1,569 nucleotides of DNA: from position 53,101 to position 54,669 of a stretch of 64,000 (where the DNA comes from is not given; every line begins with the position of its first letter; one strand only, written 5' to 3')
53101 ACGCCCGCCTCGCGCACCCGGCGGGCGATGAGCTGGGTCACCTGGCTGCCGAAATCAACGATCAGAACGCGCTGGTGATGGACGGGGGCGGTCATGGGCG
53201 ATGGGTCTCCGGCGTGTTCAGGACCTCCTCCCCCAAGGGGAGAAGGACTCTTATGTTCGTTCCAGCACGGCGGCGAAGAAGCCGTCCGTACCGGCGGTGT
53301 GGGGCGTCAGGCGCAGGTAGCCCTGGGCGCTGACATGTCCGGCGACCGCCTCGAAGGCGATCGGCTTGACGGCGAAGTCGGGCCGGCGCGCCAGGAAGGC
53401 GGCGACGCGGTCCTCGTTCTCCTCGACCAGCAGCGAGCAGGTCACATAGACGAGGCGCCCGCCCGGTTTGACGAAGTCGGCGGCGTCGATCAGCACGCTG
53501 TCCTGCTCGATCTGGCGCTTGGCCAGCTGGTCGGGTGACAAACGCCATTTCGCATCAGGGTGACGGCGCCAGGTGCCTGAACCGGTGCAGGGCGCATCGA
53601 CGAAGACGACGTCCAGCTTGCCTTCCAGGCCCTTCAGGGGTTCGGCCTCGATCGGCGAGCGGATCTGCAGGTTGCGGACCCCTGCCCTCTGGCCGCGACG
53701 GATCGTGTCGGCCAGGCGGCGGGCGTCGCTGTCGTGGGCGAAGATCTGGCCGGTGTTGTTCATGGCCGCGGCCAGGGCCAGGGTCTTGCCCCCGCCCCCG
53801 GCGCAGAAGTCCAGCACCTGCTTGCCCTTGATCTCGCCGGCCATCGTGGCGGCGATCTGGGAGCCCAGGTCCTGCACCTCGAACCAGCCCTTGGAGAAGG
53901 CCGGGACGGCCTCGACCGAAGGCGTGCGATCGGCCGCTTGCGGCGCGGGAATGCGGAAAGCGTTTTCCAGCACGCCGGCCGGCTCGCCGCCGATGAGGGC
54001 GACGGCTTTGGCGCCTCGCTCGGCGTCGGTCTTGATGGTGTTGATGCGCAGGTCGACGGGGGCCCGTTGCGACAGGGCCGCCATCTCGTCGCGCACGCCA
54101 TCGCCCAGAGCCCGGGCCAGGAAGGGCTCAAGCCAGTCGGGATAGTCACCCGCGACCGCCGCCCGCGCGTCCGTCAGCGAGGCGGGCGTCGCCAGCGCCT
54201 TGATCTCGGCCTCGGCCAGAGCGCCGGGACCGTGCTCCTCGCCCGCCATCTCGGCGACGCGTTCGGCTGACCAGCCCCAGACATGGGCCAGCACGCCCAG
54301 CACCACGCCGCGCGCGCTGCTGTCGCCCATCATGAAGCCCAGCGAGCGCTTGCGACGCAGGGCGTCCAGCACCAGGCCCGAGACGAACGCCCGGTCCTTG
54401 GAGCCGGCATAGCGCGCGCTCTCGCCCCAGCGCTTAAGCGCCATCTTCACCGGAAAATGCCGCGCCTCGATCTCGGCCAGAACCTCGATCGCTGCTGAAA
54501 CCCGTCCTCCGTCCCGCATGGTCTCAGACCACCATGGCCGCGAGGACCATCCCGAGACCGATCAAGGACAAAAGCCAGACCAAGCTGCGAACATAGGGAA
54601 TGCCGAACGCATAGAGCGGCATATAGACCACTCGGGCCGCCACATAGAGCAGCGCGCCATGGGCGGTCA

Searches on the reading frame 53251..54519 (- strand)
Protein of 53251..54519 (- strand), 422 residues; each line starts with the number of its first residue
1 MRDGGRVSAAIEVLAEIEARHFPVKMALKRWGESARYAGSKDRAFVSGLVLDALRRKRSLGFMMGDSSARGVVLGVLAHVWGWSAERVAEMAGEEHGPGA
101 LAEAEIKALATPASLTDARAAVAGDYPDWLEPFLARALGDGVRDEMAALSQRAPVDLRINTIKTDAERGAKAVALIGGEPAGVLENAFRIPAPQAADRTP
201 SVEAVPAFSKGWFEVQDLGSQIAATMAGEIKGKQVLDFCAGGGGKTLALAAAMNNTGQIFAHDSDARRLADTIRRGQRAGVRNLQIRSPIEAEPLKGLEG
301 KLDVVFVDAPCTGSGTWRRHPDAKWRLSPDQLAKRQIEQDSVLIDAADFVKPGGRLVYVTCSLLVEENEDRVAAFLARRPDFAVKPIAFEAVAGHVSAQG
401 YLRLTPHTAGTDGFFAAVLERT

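Call 6: search_protein_families(library=pfam, proteins=[window:53251-54519:-])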
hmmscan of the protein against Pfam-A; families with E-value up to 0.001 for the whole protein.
window:53251-54519:- (422 aa): 4 families
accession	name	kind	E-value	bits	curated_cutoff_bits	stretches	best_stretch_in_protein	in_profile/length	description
PF01189.24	Methyltr_RsmB-F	-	8.4e-44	150.1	27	1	232-419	9-198/199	16S rRNA methyltransferase RsmB/F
PF13847.12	Methyltransf_31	-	2.7e-06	27.6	27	1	231-364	3-115/145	Methyltransferase domain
PF22458.1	RsmF-B_ferredox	-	0.00028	21.4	27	1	126-168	1-43/74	Methyltr_RsmF/B-like, ferredoxin-like domain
PF01209.24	Ubie_methyltran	-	0.00076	19.3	20.1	0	223-286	39-102/233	ubiE/COQ5 methyltransferase family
